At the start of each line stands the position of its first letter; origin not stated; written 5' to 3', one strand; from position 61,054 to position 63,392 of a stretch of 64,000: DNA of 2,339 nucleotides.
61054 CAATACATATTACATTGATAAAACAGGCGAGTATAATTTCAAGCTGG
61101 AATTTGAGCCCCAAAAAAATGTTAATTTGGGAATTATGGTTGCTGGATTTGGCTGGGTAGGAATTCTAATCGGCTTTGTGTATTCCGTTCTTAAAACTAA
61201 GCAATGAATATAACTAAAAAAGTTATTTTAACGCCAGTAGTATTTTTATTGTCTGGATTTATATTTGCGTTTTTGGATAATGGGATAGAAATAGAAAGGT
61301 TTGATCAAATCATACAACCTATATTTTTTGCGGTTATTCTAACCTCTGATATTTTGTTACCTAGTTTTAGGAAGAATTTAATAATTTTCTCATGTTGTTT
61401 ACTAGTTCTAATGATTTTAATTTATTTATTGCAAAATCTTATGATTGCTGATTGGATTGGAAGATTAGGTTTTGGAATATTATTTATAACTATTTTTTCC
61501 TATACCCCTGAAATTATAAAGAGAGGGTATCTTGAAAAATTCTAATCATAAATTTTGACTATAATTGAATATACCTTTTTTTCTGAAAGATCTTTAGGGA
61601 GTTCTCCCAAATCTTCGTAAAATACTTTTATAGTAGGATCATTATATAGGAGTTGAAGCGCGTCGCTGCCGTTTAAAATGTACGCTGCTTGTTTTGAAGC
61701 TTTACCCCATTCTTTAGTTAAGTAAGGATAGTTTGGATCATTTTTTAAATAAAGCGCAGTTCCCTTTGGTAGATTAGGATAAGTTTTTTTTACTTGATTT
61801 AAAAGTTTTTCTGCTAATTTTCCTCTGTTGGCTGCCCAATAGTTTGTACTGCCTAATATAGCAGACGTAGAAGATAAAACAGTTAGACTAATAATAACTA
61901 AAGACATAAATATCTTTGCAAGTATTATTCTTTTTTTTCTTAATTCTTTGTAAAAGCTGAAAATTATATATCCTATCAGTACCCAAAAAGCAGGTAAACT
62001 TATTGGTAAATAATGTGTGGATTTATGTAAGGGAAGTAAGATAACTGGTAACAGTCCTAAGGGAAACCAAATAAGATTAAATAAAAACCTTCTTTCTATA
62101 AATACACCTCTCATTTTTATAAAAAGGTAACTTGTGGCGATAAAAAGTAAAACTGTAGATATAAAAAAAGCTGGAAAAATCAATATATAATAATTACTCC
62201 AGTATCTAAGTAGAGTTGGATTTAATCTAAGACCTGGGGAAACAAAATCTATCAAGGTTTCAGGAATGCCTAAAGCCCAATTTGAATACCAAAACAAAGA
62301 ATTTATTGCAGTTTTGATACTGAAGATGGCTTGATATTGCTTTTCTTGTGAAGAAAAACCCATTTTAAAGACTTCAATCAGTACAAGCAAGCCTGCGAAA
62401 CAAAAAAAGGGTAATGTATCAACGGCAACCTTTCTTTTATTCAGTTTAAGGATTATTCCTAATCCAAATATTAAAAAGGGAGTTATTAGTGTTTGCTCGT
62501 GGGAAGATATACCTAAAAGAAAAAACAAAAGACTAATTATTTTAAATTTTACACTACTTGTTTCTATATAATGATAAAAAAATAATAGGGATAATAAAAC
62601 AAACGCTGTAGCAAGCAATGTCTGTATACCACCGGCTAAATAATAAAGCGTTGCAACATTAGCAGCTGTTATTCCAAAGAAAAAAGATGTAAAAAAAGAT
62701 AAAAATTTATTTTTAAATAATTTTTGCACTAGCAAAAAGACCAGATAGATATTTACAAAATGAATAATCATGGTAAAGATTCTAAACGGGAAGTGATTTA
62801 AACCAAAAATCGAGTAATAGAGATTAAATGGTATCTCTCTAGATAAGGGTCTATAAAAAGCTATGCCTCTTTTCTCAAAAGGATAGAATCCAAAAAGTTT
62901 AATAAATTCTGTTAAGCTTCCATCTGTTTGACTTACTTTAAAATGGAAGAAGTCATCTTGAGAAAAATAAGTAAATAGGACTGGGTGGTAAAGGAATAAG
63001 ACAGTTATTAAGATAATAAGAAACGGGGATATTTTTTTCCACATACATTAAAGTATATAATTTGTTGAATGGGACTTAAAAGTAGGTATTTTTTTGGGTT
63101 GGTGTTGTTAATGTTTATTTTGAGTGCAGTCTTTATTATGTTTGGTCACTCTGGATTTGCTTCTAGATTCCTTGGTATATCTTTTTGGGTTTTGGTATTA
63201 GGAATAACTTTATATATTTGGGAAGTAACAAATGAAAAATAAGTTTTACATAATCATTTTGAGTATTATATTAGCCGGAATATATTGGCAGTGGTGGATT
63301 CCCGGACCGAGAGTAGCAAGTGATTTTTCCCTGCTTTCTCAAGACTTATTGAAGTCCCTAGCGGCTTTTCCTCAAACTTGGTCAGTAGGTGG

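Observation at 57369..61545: Previously unannotated family of small TM proteins genetically welded to large GT-C genes (four copies: 16389, 57369, 61204, 63069)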

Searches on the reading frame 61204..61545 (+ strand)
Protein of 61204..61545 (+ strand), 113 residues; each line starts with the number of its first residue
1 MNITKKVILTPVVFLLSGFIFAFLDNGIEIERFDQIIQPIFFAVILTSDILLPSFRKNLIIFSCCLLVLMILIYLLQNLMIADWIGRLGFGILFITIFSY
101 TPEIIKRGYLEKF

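Call 5: search_protein_families(library=pfam, proteins=[window:61204-61545:+], max_evalue=0.1)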
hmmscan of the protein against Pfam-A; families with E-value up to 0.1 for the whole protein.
window:61204-61545:+ (113 aa): 0 families

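Call 31: find_homologous_proteins(query=A5, max_evalue=1)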
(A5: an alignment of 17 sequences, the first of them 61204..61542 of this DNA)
Query A5 (17 sequences) (113 aa, profile of the alignment): 21 proteins with E <= 1 among 2877 candidates.
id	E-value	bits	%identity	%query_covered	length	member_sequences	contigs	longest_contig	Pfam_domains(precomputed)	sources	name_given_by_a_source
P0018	3.2e-33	132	100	100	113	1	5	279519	-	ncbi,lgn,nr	ncbi:hypothetical protein HYW41_02205 [Candidatus Daviesbacteria bacterium]|nr:hypothetical protein 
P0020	8.9e-31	124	62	81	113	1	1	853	-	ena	-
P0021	8.5e-30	121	26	96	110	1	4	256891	-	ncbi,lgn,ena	ncbi:MAG: hypothetical protein AAB414_02340 [Patescibacteria group bacterium]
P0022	7.1e-29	118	26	79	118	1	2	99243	-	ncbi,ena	-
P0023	9.5e-29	118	45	96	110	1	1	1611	-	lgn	-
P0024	1.3e-28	117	49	96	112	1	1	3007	-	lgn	-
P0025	1.4e-28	117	53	100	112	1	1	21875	-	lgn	-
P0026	8.1e-28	115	31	80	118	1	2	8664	-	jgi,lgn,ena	-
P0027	6.8e-26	109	26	83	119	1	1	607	-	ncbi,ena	-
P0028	1.9e-25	107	26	99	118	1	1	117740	-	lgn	-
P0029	2.6e-24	104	38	98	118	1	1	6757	-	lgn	-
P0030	2.7e-24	104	40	89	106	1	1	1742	-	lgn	-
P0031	2.4e-23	100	27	80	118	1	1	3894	-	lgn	-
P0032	1.2e-21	95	31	31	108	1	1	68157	-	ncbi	-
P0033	4.1e-20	90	45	18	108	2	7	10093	-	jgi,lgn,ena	-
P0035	7.0e-16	76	78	8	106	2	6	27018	-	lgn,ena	-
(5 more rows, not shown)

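Call 37: find_encoding_contigs(protein=P0035, flank=6000, max_places=2)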
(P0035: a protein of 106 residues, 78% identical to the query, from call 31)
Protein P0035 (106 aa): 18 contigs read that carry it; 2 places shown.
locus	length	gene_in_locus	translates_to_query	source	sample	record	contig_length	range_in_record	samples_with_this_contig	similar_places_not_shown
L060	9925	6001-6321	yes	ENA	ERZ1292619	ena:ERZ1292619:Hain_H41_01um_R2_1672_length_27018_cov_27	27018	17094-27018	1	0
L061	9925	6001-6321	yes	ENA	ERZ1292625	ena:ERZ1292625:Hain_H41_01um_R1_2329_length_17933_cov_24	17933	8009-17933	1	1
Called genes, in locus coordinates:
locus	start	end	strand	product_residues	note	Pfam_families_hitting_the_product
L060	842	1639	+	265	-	PF13489:Methyltransf_23, PF07021:MetW (weak), PF13847:Methyltransf_31 (weak), PF08241:Methyltransf_11, PF08242:Methyltransf_12, PF13649:Methyltransf_25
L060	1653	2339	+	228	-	PF01209:Ubie_methyltran (weak), PF13489:Methyltransf_23, PF07021:MetW (weak), PF13847:Methyltransf_31, PF08241:Methyltransf_11, PF08242:Methyltransf_12, PF13649:Methyltransf_25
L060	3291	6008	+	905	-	PF11847:GT-C_AftD, PF18915:DUF5667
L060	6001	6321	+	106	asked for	-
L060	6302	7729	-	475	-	-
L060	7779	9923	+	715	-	?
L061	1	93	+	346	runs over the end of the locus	PF00535:Glycos_transf_2, PF13641:Glyco_tranf_2_3, PF13632:Glyco_trans_2_3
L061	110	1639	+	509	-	PF00535:Glycos_transf_2, PF10111:Glyco_tranf_2_2 (weak), PF13641:Glyco_tranf_2_3, PF13632:Glyco_trans_2_3, PF13489:Methyltransf_23, PF08241:Methyltransf_11, PF08242:Methyltransf_12, PF13649:Methyltransf_25, +2 more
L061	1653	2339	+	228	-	PF01209:Ubie_methyltran (weak), PF13489:Methyltransf_23, PF07021:MetW (weak), PF13847:Methyltransf_31, PF08241:Methyltransf_11, PF08242:Methyltransf_12, PF13649:Methyltransf_25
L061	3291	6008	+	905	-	PF11847:GT-C_AftD, PF18915:DUF5667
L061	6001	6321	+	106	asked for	-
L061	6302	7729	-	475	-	-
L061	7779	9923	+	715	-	?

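Call 38: find_encoding_contigs(protein=P0025, flank=6000, max_places=2)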
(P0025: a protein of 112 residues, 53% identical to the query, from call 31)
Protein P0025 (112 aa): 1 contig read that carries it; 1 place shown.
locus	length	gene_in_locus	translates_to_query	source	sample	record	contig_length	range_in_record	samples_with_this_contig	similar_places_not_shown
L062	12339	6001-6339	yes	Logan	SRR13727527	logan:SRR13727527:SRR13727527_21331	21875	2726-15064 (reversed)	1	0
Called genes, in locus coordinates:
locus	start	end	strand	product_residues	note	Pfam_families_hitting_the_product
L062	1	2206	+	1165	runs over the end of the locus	-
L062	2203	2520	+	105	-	-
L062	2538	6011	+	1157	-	-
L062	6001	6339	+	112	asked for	-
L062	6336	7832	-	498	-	-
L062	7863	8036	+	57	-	-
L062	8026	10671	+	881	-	-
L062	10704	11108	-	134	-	-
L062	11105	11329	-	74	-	PF18929:DUF5678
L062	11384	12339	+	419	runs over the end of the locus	PF01943:Polysacc_synt, PF13440:Polysacc_synt_3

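Call 47: search_solved_structures(query=A5, max_evalue=10, show_alignments=3)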
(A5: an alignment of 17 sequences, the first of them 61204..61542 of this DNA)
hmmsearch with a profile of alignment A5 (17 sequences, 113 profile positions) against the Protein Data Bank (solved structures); distinct sequences matched with E-value up to 10: 1.
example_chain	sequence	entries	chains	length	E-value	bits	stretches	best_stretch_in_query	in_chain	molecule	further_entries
6cfw_D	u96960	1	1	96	0.23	15.1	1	27-100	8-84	MBH subunit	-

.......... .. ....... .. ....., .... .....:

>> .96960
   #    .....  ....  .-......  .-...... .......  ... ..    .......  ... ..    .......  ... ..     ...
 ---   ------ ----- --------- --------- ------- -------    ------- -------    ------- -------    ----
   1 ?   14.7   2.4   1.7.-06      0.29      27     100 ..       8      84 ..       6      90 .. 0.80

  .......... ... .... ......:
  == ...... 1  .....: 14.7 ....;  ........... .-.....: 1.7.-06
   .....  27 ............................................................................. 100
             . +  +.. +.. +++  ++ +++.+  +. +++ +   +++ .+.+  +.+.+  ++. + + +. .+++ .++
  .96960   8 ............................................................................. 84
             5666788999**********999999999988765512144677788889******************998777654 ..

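Call 68: search_protein_families(library=pfam, alignment_id=A5, max_evalue=1)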
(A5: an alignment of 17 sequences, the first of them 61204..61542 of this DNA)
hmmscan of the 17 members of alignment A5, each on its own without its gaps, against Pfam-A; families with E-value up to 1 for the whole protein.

A. member 1, window:61204-61542:+ (113 aa): 0 families

B. families by the number of members that match (of 17 scanned): 8 families
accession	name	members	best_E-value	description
PF10034.15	Dpy19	1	0.0027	Q-cell neuroblast polarisation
PF16935.10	Hol_Tox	1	0.0038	Putative Holin-like Toxin (Hol-Tox)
PF04875.17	DUF645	1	0.038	Protein of unknown function, DUF645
PF22285.2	DUF6962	1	0.15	Family of unknown function (DUF6962)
PF10060.15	DUF2298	1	0.18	Uncharacterized membrane protein (DUF2298)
PF09843.14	DUF2070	1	0.33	Predicted membrane protein (DUF2070)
PF01312.24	Bac_export_2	1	0.65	FlhB HrpN YscU SpaS Family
PF01708.21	Gemini_mov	1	0.97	Geminivirus putative movement protein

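Call 69: predict_structure(alignment_id=A7)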
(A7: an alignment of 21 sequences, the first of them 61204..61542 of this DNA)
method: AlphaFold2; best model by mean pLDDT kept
length: 113 residues; sequences in the alignment: 21
mean_pLDDT: 90.6   pTM: 0.77
mean pLDDT of the five models: 90.6, 89.5, 88.8, 87.9, 86.4
residues with pLDDT >= 90: 80; 70-90: 27; 50-70: 5; < 50: 1
segments of 3 or more residues with pLDDT < 50: none
pLDDT, mean of each block of 10 residues (from residue 1): 86 95 88 89 95 93 98 97 96 94 77 52
secondary structure, 60 per line:
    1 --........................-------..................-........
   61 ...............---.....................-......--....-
elements in order: H3-26 H34-51 H53-75 H79-99 H101-106 H109-112

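Call 76: find_encoding_contigs(protein=P0028, flank=5000, max_places=1)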
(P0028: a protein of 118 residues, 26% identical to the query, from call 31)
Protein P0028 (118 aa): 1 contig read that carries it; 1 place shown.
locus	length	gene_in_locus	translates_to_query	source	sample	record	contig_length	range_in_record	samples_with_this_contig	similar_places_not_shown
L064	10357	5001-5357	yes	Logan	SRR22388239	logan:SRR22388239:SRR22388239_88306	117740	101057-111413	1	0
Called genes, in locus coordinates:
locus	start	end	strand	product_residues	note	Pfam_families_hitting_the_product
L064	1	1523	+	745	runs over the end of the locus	PF00535:Glycos_transf_2, PF10111:Glyco_tranf_2_2, PF13641:Glyco_tranf_2_3, PF13489:Methyltransf_23, PF13847:Methyltransf_31, PF08241:Methyltransf_11, PF08242:Methyltransf_12, PF13649:Methyltransf_25, +5 more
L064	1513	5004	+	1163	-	-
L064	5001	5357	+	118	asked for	-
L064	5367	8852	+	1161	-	-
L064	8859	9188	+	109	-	-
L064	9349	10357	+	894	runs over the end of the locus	-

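Call 77: find_encoding_contigs(protein=P0033, flank=5000, max_places=1)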
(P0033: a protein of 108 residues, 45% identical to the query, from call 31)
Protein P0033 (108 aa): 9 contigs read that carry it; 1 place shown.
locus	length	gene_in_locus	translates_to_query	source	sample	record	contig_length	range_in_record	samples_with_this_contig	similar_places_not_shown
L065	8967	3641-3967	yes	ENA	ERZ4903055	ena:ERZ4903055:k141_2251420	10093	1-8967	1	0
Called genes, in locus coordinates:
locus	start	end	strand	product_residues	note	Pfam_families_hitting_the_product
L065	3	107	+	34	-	?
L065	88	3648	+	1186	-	PF11847:GT-C_AftD, PF18915:DUF5667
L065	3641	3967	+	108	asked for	-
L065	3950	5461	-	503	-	-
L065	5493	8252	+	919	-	-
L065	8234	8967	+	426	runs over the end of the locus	PF01943:Polysacc_synt, PF13440:Polysacc_synt_3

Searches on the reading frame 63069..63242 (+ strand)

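Call 5: search_protein_families(library=pfam, proteins=[window:63069-63242:+], max_evalue=0.1)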
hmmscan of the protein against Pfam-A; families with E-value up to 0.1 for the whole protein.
window:63069-63242:+ (57 aa): 1 family
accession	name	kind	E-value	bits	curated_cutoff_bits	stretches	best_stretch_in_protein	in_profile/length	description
PF17431.7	YpmT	-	0.074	13.5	25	0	28-57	30-59/60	Uncharacterized YmpT-like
